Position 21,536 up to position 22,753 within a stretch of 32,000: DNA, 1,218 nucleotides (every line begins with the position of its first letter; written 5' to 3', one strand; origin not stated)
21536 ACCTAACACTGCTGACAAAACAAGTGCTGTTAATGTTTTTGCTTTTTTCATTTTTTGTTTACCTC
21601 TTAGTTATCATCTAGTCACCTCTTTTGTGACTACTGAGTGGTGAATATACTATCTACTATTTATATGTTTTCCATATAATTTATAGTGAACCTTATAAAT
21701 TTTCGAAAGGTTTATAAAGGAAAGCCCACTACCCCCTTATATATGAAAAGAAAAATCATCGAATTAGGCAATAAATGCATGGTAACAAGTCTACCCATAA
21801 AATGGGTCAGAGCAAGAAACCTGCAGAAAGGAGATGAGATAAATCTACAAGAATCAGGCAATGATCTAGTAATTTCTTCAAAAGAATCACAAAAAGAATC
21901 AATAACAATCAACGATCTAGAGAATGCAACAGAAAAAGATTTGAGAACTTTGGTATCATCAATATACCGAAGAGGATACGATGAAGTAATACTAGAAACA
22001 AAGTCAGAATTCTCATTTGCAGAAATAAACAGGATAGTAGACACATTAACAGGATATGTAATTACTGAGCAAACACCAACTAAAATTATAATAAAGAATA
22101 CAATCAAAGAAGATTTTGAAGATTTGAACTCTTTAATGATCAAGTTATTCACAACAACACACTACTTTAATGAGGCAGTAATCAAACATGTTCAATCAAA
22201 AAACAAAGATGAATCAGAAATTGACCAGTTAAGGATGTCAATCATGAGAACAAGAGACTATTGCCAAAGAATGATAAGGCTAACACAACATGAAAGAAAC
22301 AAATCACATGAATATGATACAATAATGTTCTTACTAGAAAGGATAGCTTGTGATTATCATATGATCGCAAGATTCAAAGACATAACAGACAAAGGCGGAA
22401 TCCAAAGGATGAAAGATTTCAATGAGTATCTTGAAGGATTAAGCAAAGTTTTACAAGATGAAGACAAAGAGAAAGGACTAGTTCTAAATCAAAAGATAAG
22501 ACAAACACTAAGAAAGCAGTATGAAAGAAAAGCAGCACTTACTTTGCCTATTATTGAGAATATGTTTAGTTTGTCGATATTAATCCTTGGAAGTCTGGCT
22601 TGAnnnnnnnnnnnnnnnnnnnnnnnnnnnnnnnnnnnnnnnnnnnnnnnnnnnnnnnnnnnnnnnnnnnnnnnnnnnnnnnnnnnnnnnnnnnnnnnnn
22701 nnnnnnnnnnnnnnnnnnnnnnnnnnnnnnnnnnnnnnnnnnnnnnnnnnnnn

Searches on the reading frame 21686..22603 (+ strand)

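Call 12: search_protein_families(library=pfam, max_evalue=0.001, proteins=[window:21686-22603:+])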
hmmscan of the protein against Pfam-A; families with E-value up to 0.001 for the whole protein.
window:21686-22603:+ (305 aa): 0 families

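Call 27: search_protein_families(library=pfam, max_evalue=0.01, proteins=[window:21686-22603:+])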
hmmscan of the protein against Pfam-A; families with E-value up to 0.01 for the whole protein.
window:21686-22603:+ (305 aa): 2 families
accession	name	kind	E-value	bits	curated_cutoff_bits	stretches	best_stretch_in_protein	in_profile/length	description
PF04014.23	MazE_antitoxin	-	0.0014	19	24.7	1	35-67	11-44/48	Antidote-toxin recognition MazE, bacterial antitoxin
PF11291.13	DUF3091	-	0.003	18.1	25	0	51-104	22-75/100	Protein of unknown function (DUF3091)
